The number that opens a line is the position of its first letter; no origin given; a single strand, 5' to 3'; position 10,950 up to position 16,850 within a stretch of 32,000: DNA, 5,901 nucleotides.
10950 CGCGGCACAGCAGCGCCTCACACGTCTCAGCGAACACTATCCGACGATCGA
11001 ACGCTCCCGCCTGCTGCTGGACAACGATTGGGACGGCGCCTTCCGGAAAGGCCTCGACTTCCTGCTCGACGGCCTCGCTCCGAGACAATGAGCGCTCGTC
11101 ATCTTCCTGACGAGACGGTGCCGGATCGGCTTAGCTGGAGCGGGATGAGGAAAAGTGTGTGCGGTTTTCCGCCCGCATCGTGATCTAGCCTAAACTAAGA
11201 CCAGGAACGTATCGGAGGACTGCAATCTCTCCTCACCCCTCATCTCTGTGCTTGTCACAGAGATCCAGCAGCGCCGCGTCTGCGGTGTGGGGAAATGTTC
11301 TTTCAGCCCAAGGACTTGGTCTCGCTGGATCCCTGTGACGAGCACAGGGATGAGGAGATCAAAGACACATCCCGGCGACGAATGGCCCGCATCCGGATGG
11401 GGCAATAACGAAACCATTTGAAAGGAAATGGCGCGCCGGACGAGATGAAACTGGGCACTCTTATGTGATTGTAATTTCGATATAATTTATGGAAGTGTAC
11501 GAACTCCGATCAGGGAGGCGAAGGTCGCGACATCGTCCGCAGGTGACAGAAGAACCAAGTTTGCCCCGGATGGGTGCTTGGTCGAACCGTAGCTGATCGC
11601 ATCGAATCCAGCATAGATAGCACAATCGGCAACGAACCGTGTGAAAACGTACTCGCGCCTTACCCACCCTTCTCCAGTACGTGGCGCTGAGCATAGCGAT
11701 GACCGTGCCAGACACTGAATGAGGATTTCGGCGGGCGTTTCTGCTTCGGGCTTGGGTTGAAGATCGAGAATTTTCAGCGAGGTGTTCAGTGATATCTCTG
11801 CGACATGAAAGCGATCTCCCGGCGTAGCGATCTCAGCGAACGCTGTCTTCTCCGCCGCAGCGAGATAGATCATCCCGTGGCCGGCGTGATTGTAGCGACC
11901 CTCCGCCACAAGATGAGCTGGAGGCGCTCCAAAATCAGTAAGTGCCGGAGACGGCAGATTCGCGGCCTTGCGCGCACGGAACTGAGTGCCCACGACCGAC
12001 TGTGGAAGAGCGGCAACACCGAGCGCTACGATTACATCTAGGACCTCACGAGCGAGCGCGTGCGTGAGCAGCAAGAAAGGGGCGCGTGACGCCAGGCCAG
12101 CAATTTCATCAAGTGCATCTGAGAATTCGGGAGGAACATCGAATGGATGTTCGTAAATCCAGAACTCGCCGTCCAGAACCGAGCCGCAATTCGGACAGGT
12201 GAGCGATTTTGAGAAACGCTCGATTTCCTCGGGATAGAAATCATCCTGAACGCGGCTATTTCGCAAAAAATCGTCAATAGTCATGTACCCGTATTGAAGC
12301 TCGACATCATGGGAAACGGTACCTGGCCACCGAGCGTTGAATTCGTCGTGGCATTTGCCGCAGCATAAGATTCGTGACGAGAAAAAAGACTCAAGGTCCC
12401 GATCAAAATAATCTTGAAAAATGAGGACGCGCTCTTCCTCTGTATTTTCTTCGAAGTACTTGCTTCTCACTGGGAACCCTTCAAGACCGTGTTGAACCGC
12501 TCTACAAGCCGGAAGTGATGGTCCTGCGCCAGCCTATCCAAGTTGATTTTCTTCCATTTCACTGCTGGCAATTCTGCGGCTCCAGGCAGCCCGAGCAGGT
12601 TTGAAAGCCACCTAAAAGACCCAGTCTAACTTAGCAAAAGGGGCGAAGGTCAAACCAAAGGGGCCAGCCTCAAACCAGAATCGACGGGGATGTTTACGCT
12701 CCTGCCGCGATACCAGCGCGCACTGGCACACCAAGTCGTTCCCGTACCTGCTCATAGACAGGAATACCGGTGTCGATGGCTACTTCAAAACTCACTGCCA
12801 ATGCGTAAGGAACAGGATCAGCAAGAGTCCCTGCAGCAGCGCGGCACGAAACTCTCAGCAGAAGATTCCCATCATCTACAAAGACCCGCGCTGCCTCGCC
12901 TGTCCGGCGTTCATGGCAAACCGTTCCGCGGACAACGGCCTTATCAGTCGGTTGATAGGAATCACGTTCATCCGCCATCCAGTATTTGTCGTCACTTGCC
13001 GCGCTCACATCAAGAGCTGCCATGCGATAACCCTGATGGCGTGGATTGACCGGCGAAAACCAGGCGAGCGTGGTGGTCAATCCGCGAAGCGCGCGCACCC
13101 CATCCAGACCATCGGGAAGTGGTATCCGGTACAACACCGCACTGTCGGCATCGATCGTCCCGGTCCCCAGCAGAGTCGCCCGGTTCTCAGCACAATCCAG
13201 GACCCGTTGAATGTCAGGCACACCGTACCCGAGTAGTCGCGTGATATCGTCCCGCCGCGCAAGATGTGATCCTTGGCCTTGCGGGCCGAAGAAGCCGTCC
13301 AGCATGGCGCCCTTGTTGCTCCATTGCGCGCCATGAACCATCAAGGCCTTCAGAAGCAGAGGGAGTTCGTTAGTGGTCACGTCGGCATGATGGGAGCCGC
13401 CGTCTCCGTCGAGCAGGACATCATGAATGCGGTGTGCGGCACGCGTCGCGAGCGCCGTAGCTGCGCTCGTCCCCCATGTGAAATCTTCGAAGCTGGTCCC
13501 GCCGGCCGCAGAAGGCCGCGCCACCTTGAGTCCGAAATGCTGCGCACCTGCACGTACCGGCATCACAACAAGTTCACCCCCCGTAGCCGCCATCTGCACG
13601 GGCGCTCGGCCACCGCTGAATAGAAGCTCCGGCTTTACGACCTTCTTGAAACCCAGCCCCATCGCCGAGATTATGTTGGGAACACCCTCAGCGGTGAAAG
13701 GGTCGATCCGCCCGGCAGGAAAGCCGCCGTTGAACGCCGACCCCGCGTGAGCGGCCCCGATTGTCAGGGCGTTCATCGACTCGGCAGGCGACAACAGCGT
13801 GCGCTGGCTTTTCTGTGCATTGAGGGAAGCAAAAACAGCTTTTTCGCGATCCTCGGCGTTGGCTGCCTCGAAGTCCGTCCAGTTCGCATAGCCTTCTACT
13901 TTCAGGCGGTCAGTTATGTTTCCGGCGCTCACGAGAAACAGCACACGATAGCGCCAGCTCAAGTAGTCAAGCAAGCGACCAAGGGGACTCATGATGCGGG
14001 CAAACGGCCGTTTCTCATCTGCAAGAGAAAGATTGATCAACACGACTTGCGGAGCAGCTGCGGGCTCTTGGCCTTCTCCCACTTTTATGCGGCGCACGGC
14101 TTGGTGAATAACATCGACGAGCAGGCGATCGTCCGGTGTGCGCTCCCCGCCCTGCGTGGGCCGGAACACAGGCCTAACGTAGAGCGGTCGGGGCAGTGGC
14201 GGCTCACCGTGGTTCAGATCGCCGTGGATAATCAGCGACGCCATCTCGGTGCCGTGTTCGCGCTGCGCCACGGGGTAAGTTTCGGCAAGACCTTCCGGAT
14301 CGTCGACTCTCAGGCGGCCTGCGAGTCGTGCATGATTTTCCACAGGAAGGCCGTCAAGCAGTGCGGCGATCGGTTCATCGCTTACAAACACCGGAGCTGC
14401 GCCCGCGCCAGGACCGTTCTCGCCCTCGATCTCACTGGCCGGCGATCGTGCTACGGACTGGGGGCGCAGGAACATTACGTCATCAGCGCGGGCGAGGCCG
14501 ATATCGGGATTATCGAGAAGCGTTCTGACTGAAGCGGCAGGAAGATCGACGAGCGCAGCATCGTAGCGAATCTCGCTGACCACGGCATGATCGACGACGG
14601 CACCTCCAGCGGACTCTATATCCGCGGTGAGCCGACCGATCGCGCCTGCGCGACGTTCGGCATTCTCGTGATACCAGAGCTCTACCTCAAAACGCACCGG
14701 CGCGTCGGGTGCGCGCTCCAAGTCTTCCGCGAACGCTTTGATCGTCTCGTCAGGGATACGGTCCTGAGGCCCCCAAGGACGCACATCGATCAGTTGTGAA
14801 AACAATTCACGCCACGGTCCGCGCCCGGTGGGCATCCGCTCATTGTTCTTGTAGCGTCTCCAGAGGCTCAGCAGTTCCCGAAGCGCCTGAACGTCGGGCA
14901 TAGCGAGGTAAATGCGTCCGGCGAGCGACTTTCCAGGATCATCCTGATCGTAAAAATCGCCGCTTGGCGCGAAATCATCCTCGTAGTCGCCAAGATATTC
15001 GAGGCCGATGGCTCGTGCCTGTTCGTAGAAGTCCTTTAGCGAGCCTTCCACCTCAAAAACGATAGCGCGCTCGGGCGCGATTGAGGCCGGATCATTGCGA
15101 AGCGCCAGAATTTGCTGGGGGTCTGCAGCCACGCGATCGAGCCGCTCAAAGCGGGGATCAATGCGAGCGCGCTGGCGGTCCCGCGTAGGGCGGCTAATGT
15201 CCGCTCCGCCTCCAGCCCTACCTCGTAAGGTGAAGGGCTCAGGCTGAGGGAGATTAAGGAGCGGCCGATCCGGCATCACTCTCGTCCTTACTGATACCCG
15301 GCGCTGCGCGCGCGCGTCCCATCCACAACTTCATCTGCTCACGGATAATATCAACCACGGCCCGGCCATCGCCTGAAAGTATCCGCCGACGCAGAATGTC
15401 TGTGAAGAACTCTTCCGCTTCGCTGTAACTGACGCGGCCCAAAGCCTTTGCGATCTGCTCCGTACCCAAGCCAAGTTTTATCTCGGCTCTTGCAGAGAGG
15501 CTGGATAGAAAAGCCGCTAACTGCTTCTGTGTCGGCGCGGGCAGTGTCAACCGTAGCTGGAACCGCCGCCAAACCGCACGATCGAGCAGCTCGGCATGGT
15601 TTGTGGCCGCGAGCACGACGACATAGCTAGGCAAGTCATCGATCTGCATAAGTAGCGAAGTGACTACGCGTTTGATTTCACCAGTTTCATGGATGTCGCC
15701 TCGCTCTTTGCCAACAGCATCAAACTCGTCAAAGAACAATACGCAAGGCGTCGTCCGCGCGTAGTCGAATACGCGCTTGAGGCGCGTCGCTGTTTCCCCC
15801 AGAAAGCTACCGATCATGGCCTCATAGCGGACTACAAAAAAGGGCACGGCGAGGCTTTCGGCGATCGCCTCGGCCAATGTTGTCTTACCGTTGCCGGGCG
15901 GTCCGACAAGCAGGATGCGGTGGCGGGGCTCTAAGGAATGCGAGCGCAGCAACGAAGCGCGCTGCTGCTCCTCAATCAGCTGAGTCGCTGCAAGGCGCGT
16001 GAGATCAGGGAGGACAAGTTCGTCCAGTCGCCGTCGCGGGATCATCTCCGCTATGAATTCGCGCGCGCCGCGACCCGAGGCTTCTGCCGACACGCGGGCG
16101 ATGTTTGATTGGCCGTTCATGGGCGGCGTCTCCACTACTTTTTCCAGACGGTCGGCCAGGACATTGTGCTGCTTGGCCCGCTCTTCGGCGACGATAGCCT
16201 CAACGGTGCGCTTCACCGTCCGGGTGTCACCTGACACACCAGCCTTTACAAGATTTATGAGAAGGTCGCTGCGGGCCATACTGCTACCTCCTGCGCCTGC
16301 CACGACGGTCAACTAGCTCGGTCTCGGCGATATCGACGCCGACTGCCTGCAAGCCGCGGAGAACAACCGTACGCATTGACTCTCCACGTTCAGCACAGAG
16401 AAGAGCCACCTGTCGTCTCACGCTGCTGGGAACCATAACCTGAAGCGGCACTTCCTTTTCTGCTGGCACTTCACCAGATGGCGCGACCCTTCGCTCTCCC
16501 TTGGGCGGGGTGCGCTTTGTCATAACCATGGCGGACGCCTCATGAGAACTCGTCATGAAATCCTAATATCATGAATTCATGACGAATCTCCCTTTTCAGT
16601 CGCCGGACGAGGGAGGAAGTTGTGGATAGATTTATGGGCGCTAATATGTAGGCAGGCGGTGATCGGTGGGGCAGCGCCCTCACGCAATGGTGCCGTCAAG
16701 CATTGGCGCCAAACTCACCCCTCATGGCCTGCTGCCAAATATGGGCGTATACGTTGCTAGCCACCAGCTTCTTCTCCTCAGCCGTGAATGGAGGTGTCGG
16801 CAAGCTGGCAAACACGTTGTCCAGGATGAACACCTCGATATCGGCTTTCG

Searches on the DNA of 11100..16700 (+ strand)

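Call 15: search_dna_similar(query=window:11100-16700:+, collection=plasmids, mode=near, max_rows=30)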
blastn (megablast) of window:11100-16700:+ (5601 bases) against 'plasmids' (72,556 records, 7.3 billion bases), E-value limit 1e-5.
In 1 record(s) the limit of 40 matching pieces per record was reached: places in those records are undercounted.
Records with a match: 97; places in all: 743; records where one place covers at least 80% of the query: 0.
Best place of each record, by identity: >=99% 11; 95-99% 14; 90-95% 20; 80-90% 42; 60-80% 10.
By first word of the organism name: Sinorhizobium 78; Rhizobium 15; Ensifer 3; Neorhizobium 1.
By predicted mobility (MOB-suite, as given by PLSDB): mobilizable 49; non-mobilizable 29; conjugative 19.
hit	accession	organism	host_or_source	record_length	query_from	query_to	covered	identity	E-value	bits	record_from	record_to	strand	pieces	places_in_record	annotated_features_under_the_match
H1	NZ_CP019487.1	Sinorhizobium meliloti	alfalfa,single cell,nitrogen fixing ...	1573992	31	263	4%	90.3%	3e-50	278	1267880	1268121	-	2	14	none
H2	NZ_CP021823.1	Sinorhizobium meliloti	Medicago truncatula,Single Cell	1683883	25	264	4%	89.4%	5e-48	270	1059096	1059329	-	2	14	none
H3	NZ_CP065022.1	Sinorhizobium meliloti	Medicago sativa subsp. varia (Martyn) ...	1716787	25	264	4%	89.4%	5e-48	270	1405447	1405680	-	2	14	none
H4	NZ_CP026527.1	Sinorhizobium meliloti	Medicago sativa L. subsp. ambigua,Cell ...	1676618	25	264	4%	89.4%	5e-48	270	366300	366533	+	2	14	none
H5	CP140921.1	Sinorhizobium meliloti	Medicago lupulina,whole organism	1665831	25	264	4%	89.4%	5e-48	270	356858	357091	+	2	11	none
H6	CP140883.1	Sinorhizobium meliloti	Medicago lupulina,whole organism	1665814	25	264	4%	89.4%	5e-48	270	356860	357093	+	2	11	none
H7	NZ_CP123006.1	Sinorhizobium meliloti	Medicago sativa,cell culture,nodules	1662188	25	264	4%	89.4%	5e-48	270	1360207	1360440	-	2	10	none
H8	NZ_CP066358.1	Sinorhizobium meliloti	Medicago lupulina L.,nodules of ...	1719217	30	264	4%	90.1%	5e-48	270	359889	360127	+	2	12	none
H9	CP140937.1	Sinorhizobium meliloti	Medicago lupulina,whole organism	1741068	25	264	4%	88.7%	8e-41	253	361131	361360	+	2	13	none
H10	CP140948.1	Sinorhizobium meliloti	Medicago lupulina,whole organism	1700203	25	264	4%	88.7%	8e-41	253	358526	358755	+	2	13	none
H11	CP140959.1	Sinorhizobium meliloti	Medicago lupulina,whole organism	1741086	25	264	4%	88.7%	8e-41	253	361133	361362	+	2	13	none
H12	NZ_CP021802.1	Sinorhizobium meliloti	Medicago sativa,Single Cell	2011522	25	264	4%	88.3%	4e-39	247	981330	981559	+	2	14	none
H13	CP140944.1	Sinorhizobium meliloti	Medicago lupulina,whole organism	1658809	25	264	4%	88.6%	1e-39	249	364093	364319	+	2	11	none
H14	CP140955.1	Sinorhizobium meliloti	Medicago lupulina,whole organism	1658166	25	264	4%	88.6%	1e-39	249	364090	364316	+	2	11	none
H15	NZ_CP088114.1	Sinorhizobium meliloti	cell culture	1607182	31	264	4%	89.3%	8e-41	253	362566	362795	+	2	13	none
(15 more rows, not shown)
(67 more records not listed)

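Call 90: search_dna_similar(query=window:11420-11486:-, collection=plasmids, mode=distant, max_evalue=0.1, max_rows=25)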
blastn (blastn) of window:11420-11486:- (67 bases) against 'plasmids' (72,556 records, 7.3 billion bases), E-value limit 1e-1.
Records with a match: 14; places in all: 14; records where one place covers at least 80% of the query: 8.
Best place of each record, by identity: 80-90% 10; 60-80% 4.
By first word of the organism name: Rhizobium 6; Bradyrhizobium 4; Sinorhizobium 2; Mesorhizobium 1; Nitrobacter 1.
By predicted mobility (MOB-suite, as given by PLSDB): non-mobilizable 6; mobilizable 5; conjugative 3.
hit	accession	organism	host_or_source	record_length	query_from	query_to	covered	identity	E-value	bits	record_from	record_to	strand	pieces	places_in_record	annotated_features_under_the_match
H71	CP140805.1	Rhizobium johnstonii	Trifolium pratense,whole organism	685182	1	67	100%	88.1%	3e-15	86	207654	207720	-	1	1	none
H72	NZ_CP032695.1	Rhizobium jaguaris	Calliandra grandiflora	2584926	1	57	85%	80.7%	2e-5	55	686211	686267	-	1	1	none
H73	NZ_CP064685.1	Bradyrhizobium sp. CW1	Acmispon strigosus,cell culture,bulk ...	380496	1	61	91%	75.4%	4e-2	44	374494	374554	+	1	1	helix-turn-helix domain-containing protein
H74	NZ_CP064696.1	Bradyrhizobium sp. 184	Acmispon strigosus,cell culture,root ...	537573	1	61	91%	75.4%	4e-2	44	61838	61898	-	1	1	helix-turn-helix domain-containing protein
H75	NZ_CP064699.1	Bradyrhizobium sp. 183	Acmispon strigosus,cell culture,root ...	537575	1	61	91%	75.4%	4e-2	44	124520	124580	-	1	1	helix-turn-helix domain-containing protein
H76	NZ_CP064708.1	Bradyrhizobium sp. 131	Acmispon strigosus,cell culture,root ...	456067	1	61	91%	75.4%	4e-2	44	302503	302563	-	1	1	helix-turn-helix domain-containing protein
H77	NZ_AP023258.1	Mesorhizobium sp. L-2-11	Lotus japonicus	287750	3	58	84%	80.4%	7e-5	53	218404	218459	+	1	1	none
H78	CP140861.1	Rhizobium ruizarguesonis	Trifolium pratense,whole organism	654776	1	55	82%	81.8%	6e-6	55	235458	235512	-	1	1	none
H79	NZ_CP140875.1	Rhizobium beringeri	Trifolium pratense,whole organism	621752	15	66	78%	84.6%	6e-6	56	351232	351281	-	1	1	none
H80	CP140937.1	Sinorhizobium meliloti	Medicago lupulina,whole organism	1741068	15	58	66%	86.4%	2e-5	54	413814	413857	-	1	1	none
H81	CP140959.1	Sinorhizobium meliloti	Medicago lupulina,whole organism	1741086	15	58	66%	86.4%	2e-5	54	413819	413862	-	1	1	none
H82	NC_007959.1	Nitrobacter hamburgensis X14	-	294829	16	58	64%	83.7%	3e-3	47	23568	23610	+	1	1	none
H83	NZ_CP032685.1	Rhizobium sp. CCGE531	Phaseolus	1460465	23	61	58%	84.6%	1e-2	45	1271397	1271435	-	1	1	record has no annotation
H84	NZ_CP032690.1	Rhizobium sp. CCGE532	Phaseolus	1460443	23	61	58%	84.6%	1e-2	45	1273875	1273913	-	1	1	record has no annotation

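Call 91: get_annotated_region(hit=H71, flank=4000)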
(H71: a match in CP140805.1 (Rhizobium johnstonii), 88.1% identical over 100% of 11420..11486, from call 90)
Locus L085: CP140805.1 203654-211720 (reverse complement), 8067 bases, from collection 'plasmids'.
description: Rhizobium johnstonii strain TP60 plasmid pRlX4, complete sequence
organism: Rhizobium johnstonii (NCBI taxid 3019933)
taxonomy: Bacteria; Pseudomonadota; Alphaproteobacteria; Hyphomicrobiales; Rhizobiaceae; Rhizobium; Rhizobium johnstonii
host: -; source: Trifolium pratense,whole organism; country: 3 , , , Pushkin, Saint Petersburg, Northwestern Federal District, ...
typing (MOB-suite, as given by PLSDB): conjugative; relaxase MOBQ; mating-pair formation MPF_T
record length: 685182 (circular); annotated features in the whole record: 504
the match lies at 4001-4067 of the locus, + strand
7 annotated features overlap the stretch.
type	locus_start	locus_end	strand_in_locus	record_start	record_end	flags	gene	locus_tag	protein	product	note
CDS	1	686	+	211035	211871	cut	-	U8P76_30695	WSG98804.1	DUF1156 domain-containing protein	-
CDS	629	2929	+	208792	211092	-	-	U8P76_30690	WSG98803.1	hypothetical protein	-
CDS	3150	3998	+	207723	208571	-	-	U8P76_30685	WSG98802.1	hypothetical protein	-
CDS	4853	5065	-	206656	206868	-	-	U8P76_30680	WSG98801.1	hypothetical protein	-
CDS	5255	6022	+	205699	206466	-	-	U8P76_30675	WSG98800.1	hypothetical protein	-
CDS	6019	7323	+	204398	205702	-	-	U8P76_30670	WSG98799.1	hypothetical protein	-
CDS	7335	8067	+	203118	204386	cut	-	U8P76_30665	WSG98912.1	hypothetical protein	-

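Call 92: get_annotated_region(hit=H77, flank=4000)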
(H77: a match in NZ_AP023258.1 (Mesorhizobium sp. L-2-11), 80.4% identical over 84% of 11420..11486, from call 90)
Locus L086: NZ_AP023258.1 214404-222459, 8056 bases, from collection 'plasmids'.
description: Mesorhizobium sp. L-2-11 plasmid MesoLjLa2
organism: Mesorhizobium sp. L-2-11 (NCBI taxid 2744521)
taxonomy: Bacteria; Pseudomonadota; Alphaproteobacteria; Hyphomicrobiales; Phyllobacteriaceae; Mesorhizobium; Mesorhizobium sp. L-2-11
host: -; source: Lotus japonicus; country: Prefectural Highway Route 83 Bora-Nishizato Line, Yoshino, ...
typing (MOB-suite, as given by PLSDB): conjugative; replicon rep_cluster_490; relaxase MOBP,MOBQ; mating-pair formation MPF_T
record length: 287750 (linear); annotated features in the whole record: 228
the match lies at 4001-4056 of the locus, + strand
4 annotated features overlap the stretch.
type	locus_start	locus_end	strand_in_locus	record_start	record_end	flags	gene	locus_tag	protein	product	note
CDS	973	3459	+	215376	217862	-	-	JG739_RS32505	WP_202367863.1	hypothetical protein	-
CDS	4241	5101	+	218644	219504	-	-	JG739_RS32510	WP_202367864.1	pYEATS domain-containing protein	-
CDS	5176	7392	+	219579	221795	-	-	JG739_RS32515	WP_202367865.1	patatin-like phospholipase family protein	-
CDS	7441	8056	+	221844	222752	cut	-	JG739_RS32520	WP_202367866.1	hypothetical protein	-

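Call 93: get_annotated_region(hit=H73, flank=4000)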
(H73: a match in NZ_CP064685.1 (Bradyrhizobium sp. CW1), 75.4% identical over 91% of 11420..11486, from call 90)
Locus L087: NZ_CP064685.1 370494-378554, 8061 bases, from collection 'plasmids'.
description: Bradyrhizobium sp. CW1 plasmid pCW1_1, complete sequence
organism: Bradyrhizobium sp. CW1 (NCBI taxid 2782686)
taxonomy: Bacteria; Pseudomonadota; Alphaproteobacteria; Hyphomicrobiales; Nitrobacteraceae; Bradyrhizobium; Bradyrhizobium sp. CW1
host: -; source: Acmispon strigosus,cell culture,bulk soil; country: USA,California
typing (MOB-suite, as given by PLSDB): mobilizable; relaxase MOBP
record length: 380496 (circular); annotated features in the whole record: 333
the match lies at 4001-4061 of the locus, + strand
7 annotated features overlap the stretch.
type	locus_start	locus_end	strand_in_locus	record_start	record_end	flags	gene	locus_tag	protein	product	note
CDS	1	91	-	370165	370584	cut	-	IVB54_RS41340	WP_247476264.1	CBS domain-containing protein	-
CDS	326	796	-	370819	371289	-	-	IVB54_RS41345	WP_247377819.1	YbaK/EbsC family protein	-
CDS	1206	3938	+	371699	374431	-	-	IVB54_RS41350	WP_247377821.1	UPF0182 family protein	-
CDS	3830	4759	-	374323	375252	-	-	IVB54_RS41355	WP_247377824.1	helix-turn-helix domain-containing protein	GO:0006355 - regulation of DNA-templated transcription [Evidence IEA]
CDS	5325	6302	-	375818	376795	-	-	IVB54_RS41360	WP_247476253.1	complex I NDUFA9 subunit family protein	-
CDS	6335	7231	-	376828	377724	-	-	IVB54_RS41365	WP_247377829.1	DUF2189 domain-containing protein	-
CDS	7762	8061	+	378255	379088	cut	coxB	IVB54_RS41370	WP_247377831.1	cytochrome c oxidase subunit II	-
